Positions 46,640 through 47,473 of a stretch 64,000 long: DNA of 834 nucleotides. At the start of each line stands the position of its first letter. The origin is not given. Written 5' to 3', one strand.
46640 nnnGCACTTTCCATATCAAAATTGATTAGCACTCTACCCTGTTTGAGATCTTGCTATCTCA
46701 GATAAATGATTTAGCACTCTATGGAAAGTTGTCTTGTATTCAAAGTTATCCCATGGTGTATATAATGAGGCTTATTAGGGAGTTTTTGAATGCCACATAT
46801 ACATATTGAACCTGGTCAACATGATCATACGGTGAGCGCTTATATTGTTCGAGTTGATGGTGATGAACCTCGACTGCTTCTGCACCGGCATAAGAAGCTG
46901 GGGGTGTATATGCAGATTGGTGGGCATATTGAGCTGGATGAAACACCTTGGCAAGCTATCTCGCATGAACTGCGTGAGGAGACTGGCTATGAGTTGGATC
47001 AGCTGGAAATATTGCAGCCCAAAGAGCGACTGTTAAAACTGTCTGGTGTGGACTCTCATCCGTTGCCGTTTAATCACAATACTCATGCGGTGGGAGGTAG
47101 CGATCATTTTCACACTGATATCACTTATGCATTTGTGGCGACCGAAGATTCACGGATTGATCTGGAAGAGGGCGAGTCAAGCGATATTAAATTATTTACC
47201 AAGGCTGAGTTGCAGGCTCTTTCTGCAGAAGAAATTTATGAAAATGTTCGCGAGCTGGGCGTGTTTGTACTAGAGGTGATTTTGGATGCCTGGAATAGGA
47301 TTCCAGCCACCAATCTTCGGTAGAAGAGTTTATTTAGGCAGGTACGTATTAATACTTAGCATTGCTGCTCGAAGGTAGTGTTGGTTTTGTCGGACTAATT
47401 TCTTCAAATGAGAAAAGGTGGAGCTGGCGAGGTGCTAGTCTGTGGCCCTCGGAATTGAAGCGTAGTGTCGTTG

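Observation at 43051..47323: Cluster of four NUDIX hydrolases (one NudC-like with zinc ribbon, two with degenerate Nudix boxes) plus an HD phosphohydrolase, an XRE regulator and small membrane proteins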

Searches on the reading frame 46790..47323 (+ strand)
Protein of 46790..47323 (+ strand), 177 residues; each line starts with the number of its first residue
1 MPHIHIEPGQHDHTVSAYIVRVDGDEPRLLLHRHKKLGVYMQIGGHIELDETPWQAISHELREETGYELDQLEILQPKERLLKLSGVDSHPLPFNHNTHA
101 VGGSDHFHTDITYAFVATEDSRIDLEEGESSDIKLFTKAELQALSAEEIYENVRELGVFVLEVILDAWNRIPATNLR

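Call 3: search_protein_families(library=pfam, proteins=[window:46790-47323:+], max_evalue=0.01)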
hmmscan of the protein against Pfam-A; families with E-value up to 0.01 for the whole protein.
window:46790-47323:+ (177 aa): 1 family
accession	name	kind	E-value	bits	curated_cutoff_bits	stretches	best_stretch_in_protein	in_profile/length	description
PF00293.34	NUDIX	-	1.6e-13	51.3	21.1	1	13-149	2-126/134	NUDIX domain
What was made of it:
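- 46790..47323 (+): NudD: Nudix hydrolase with a near-canonical box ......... Pfam NUDIX 1.6e-13 (call 3).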

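Call 4: search_protein_families(library=ncbifam, proteins=[window:46790-47323:+], max_evalue=0.01)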
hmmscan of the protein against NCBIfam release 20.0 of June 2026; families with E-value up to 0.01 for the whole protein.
window:46790-47323:+ (177 aa): 9 families
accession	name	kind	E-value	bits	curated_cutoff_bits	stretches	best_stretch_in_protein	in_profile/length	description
NF008044.0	PRK10776.1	equivalog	2.8e-05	24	148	1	43-78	36-71/130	8-oxo-dGTP diphosphatase MutT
TIGR02705.1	nudix_YtkD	equivalog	0.00022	20.8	154.4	1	27-74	35-81/156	RNA deprotection pyrophosphohydrolase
NF001299.0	PRK00241.1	equivalog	0.0006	19.4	158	1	17-72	137-193/263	NAD(+) diphosphatase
NF006961.0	PRK09438.1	equivalog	0.0014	18.1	103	1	15-69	9-63/151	dihydroneopterin triphosphate diphosphatase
NF008736.0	PRK11762.1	equivalog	0.0015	18.1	169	1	45-76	81-112/186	ADP compounds hydrolase NudE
TIGR00586.1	mutt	equivalog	0.0016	18.5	97.9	1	44-74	38-68/129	8-oxo-dGTP diphosphatase MutT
NF001937.0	PRK00714.1-4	equivalog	0.0017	18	139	1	38-83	31-76/161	RNA pyrophosphohydrolase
NF006530.0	PRK08999.1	equivalog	0.0047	16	245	1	38-74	33-69/315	Nudix family hydrolase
NF007834.0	PRK10546.1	equivalog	0.0093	15.8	156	0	33-69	22-61/135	pyrimidine (deoxy)nucleoside triphosphate diphosphatase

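Call 25: search_solved_structures(query=window:46790-47323:+, max_evalue=0.01, show_alignments=2)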
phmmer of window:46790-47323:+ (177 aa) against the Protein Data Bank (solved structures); distinct sequences matched with E-value up to 0.01: 9.
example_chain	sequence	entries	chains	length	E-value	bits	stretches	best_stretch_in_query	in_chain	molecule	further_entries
3f6a_A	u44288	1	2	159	2.4e-11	47.1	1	13-163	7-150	Hydrolase, NUDIX family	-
1jrk_A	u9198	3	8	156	3.2e-09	40.2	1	27-135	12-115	Nudix homolog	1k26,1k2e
3q1p_A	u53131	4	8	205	0.00074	22.7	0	27-76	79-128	Phosphohydrolase (MutT/nudix family protein)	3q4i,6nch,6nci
3fcm_A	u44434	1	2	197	0.0013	22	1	16-140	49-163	Hydrolase, NUDIX family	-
2pqv_A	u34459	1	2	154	0.0053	19.9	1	30-96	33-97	MutT/nudix family protein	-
5iw4_A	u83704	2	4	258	0.0061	19.8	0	17-74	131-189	NADH pyrophosphatase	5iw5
1vk6_A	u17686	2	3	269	0.0064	19.7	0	17-74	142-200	NADH pyrophosphatase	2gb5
6dby_A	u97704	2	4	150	0.0095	19.1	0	13-92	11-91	Nudix hydrolase 1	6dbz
5gp0_E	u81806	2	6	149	0.0097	19.1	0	9-92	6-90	Nudix hydrolase 1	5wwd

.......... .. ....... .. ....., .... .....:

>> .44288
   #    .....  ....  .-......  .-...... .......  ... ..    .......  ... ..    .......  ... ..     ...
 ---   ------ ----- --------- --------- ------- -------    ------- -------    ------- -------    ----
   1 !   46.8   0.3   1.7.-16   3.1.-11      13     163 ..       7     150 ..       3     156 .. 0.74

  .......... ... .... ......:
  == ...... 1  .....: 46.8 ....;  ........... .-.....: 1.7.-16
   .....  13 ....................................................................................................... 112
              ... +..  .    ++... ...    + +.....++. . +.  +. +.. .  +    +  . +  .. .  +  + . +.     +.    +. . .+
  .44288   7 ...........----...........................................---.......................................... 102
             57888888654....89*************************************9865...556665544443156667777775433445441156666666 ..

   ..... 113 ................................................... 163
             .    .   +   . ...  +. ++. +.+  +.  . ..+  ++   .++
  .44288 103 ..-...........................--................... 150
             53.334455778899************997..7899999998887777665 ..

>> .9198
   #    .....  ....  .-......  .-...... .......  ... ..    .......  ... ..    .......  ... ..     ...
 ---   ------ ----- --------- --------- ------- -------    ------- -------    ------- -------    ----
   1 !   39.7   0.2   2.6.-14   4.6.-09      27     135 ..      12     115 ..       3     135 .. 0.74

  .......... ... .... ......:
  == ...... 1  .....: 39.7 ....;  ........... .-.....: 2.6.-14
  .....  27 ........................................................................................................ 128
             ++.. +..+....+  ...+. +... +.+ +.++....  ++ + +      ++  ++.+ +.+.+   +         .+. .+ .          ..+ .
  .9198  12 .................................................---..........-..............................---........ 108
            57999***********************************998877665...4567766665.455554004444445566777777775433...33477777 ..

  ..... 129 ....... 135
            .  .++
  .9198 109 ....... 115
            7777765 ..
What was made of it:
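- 46790..47323 (+): PDB 3f6a 2.4e-11 and 1jrk 3.2e-9, both uncharacterised (call 25).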

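Call 34: search_protein_families(library=padloc, proteins=[window:46790-47323:+], max_evalue=0.01)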
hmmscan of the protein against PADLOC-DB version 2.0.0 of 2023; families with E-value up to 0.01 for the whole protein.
window:46790-47323:+ (177 aa): 1 family
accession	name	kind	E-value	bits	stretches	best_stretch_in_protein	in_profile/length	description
PDLC04899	PDC-S07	-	9.8e-05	20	1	43-76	38-71/135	-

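Call 35: search_protein_families(library=phrogs, proteins=[window:46790-47323:+], max_evalue=0.001)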
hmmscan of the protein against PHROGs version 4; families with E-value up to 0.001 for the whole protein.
window:46790-47323:+ (177 aa): 2 families
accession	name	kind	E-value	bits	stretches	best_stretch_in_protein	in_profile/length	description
phrog_1198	-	other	4.9e-10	40.5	1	13-77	38-103/253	MutT/NUDIX hydrolase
phrog_15528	-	head and packaging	6.2e-06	25.9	1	15-77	523-583/794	portal protein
